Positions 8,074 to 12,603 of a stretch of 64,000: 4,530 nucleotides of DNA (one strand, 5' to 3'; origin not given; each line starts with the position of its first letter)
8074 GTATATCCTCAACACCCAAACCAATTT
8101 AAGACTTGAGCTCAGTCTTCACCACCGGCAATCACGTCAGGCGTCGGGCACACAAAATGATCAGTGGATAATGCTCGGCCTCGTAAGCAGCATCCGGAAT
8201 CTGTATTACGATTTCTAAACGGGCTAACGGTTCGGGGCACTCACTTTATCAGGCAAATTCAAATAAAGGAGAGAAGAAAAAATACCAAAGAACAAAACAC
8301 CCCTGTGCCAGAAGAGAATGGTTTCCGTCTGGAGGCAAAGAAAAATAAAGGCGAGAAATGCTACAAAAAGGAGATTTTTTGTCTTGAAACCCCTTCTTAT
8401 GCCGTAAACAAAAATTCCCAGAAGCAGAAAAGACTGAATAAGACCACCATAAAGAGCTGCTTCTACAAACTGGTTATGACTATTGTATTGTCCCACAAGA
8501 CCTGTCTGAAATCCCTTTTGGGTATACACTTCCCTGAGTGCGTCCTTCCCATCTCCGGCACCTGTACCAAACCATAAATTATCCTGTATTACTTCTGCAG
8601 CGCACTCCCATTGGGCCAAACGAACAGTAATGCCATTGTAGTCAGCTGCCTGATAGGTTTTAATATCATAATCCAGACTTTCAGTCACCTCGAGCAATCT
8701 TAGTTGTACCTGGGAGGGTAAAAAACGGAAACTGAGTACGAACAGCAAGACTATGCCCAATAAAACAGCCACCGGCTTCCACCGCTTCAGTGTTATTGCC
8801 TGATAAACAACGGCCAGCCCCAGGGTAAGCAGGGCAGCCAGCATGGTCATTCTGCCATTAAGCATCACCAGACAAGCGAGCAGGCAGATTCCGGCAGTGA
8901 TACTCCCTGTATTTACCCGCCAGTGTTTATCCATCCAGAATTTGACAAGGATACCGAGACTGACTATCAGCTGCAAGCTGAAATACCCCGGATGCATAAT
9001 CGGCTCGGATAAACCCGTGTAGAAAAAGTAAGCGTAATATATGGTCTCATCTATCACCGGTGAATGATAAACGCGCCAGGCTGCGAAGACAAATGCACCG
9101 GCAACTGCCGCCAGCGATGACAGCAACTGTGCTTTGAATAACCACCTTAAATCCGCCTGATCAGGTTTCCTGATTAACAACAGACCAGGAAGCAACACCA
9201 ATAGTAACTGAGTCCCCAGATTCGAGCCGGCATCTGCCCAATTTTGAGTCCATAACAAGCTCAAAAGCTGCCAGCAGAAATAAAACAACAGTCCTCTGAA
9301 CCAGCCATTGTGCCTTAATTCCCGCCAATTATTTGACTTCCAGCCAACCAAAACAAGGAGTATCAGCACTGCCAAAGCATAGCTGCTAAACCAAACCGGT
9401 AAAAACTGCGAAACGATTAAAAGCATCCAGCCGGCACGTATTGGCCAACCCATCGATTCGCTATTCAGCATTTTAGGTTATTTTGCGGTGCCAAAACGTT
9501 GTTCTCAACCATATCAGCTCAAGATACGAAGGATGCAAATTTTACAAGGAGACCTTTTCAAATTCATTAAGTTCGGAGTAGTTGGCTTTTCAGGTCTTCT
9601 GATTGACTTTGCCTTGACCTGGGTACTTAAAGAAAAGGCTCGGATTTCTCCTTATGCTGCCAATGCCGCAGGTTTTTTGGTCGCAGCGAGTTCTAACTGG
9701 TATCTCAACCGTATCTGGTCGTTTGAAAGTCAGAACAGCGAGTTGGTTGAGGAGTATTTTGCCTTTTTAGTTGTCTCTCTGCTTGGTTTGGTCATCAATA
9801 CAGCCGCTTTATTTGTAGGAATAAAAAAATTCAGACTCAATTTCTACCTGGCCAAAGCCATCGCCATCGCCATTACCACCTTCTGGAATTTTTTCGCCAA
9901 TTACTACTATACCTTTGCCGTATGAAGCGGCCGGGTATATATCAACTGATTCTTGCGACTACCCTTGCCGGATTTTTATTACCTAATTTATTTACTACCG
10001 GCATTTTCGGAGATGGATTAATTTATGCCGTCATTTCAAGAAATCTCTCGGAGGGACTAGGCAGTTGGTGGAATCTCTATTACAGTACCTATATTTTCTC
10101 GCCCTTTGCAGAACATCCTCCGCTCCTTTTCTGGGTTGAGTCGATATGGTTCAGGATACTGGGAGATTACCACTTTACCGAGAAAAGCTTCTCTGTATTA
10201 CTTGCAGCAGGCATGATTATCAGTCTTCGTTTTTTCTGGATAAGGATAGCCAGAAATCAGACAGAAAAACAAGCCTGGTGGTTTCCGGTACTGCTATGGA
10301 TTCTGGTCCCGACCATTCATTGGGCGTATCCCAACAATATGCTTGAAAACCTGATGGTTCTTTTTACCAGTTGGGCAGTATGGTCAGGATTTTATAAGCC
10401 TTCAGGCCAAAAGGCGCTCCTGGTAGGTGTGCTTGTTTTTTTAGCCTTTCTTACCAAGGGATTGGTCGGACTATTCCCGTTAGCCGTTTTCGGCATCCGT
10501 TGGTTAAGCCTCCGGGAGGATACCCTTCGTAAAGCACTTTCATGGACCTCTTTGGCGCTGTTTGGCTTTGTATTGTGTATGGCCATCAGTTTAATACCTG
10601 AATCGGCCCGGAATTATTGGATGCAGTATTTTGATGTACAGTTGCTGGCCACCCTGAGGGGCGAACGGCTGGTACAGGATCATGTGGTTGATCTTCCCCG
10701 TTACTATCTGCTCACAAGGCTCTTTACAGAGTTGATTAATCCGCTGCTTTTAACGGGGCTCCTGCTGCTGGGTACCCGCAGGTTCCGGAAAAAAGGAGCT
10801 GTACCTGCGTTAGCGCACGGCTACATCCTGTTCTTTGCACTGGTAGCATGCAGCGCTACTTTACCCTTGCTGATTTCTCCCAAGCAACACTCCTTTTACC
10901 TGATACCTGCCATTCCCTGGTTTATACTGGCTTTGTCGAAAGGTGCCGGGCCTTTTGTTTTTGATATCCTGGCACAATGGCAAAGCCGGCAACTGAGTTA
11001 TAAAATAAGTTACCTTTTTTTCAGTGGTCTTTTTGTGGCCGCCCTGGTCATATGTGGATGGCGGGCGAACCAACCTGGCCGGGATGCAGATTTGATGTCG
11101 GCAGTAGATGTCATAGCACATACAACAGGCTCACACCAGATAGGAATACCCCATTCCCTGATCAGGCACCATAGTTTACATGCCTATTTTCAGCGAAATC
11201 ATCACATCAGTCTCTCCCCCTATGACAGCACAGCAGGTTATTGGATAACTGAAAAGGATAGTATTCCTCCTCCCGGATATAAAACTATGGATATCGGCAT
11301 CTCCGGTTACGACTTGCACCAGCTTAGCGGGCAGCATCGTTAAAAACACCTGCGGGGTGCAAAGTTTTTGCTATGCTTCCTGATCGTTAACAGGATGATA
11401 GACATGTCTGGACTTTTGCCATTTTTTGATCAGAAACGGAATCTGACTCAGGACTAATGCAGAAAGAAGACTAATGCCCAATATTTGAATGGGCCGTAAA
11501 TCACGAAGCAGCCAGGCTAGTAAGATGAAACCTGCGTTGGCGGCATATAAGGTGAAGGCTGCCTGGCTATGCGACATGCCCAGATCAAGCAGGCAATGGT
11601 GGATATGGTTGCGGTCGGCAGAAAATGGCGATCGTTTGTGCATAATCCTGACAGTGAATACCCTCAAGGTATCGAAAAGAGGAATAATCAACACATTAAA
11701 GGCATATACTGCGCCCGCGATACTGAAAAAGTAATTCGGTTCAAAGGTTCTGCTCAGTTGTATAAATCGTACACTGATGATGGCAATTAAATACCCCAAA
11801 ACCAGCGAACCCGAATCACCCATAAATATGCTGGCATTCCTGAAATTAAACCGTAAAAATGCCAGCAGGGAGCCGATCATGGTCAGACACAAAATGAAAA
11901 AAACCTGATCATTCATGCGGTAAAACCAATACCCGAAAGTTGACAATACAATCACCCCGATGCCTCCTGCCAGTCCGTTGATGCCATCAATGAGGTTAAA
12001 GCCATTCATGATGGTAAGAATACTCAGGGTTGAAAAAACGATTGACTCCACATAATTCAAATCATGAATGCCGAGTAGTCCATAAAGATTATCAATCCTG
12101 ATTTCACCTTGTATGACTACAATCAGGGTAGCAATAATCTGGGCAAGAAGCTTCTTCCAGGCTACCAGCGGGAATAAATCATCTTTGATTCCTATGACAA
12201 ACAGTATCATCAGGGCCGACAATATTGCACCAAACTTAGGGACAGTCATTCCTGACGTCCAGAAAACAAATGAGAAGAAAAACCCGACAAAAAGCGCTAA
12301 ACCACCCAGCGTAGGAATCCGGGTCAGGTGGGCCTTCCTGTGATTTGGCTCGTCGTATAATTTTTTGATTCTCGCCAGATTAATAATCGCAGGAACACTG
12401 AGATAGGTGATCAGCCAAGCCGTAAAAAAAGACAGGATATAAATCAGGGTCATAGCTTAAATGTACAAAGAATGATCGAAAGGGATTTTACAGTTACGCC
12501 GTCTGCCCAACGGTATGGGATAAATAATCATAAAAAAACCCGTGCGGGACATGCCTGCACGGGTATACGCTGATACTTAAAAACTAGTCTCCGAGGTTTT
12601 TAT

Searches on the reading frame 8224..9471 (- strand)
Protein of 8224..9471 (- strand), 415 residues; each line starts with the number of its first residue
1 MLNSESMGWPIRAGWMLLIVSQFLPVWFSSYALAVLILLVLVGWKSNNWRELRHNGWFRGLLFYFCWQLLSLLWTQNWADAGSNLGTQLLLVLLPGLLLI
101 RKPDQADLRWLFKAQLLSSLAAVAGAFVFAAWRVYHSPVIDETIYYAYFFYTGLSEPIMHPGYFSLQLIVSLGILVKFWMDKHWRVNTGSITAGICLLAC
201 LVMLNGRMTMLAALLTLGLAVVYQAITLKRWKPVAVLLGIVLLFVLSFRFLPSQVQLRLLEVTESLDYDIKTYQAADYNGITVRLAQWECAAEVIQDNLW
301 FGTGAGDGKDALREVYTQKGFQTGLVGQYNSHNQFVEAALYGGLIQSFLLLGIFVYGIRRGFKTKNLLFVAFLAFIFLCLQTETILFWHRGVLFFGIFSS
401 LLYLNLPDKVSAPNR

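Call 9: search_protein_families(library=pfam, proteins=[window:8224-9471:-])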
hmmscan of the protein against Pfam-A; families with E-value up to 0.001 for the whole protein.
window:8224-9471:- (415 aa): 1 family
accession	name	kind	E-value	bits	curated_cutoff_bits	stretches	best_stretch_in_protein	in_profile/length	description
PF04932.20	Wzy_C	-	7.9e-17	61.9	31.7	1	195-345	4-143/149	O-Antigen ligase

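Call 19: search_protein_families(library=ncbifam, proteins=[window:8224-9471:-], max_evalue=1)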
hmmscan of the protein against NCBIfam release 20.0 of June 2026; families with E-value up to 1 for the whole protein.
window:8224-9471:- (415 aa): 1 family
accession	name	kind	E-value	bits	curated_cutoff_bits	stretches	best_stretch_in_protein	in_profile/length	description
NF033224.1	PmrR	equivalog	0.037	13.8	30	1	17-31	15-29/29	LpxT activity modulator PmrR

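Call 52: search_solved_structures(query=window:8224-9471:-, max_evalue=1)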
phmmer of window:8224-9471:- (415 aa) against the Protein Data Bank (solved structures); distinct sequences matched with E-value up to 1: 0.

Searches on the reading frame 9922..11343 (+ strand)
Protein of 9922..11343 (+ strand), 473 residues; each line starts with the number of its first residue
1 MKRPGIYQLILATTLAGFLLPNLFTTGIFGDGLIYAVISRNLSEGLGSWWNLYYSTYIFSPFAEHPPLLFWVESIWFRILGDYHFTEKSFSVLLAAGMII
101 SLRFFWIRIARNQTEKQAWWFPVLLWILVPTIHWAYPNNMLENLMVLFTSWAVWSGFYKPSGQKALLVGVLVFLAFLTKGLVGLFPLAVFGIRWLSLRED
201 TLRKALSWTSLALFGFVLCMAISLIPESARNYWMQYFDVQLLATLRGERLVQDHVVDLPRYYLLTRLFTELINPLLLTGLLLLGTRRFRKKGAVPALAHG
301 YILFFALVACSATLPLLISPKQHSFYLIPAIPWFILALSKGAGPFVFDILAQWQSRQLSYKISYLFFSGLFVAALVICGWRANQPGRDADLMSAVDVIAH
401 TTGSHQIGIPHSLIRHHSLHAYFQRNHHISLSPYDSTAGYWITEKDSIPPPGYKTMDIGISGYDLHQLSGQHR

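Call 9: search_protein_families(library=pfam, proteins=[window:9922-11343:+])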
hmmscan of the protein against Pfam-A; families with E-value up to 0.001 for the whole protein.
window:9922-11343:+ (473 aa): 1 family
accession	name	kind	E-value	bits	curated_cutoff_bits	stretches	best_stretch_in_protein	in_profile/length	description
PF13231.12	PMT_2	-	1.4e-08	35.6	26.1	1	65-220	2-155/160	Dolichyl-phosphate-mannose-protein mannosyltransferase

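Call 19: search_protein_families(library=ncbifam, proteins=[window:9922-11343:+], max_evalue=1)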
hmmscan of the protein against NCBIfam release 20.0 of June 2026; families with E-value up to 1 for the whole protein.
window:9922-11343:+ (473 aa): 0 families

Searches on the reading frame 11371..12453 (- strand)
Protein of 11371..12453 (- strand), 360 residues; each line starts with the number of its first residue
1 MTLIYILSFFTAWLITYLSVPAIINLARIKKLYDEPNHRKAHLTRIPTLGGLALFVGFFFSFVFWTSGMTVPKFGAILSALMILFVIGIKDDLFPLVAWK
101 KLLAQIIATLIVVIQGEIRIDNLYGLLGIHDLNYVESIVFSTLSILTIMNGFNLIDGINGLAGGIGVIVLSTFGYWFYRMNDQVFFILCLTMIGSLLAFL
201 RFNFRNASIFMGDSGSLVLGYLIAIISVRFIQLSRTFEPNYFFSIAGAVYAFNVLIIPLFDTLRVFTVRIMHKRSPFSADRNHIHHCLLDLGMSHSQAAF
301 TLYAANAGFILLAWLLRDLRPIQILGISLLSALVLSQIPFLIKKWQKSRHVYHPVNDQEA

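Call 4: search_protein_families(library=pfam, proteins=[window:11371-12453:-])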
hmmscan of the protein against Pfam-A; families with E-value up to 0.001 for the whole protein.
window:11371-12453:- (360 aa): 1 family
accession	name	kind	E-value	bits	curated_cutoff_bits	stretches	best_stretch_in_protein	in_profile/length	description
PF00953.26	Glycos_transf_4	-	3.6e-37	128.3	27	1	76-229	3-158/160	Glycosyl transferase family 4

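Call 5: search_protein_families(library=ncbifam, proteins=[window:11371-12453:-])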
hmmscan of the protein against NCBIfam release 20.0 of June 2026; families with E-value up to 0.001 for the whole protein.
window:11371-12453:- (360 aa): 3 families
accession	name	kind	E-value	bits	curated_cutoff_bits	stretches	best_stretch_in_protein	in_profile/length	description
TIGR02380.1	ECA_wecA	exception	2.1e-44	152.1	326.05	1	8-305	3-297/346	UDP-N-acetylglucosamine--undecaprenyl-phosphate N-acetylglucosaminephosphotransferase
TIGR00445.1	mraY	equivalog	5.9e-16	58.8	192.05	1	38-313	27-314/321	phospho-N-acetylmuramoyl-pentapeptide-transferase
NF053644.1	MraY_archaea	equivalog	4.4e-15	55.8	450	1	100-225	152-272/340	pseudomurein biosynthesis MraY family phospho-N-acetylmuramoyl-pentapeptide-transferase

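Call 15: search_solved_structures(query=window:11371-12453:-, max_evalue=0.001)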
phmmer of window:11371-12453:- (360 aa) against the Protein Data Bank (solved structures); distinct sequences matched with E-value up to 0.001: 5.
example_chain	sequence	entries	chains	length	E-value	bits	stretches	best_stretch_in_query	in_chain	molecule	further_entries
5jnq_A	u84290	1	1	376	2.4e-10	43.5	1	5-259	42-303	Phospho-N-acetylmuramoyl-pentapeptide-transferase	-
9zno_A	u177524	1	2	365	2.6e-05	26.9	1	26-294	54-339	Phospho-N-acetylmuramoyl-pentapeptide-transferase (MraY)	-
8tlu_A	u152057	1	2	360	0.00028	23.5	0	150-232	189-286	Phospho-N-acetylmuramoyl-pentapeptide-transferase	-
4j72_A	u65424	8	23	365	0.0003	23.4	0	10-278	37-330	Phospho-N-acetylmuramoyl-pentapeptide-transferase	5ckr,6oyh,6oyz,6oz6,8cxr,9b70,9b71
8g01_A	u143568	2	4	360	0.00033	23.2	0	150-232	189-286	Phospho-N-acetylmuramoyl-pentapeptide-transferase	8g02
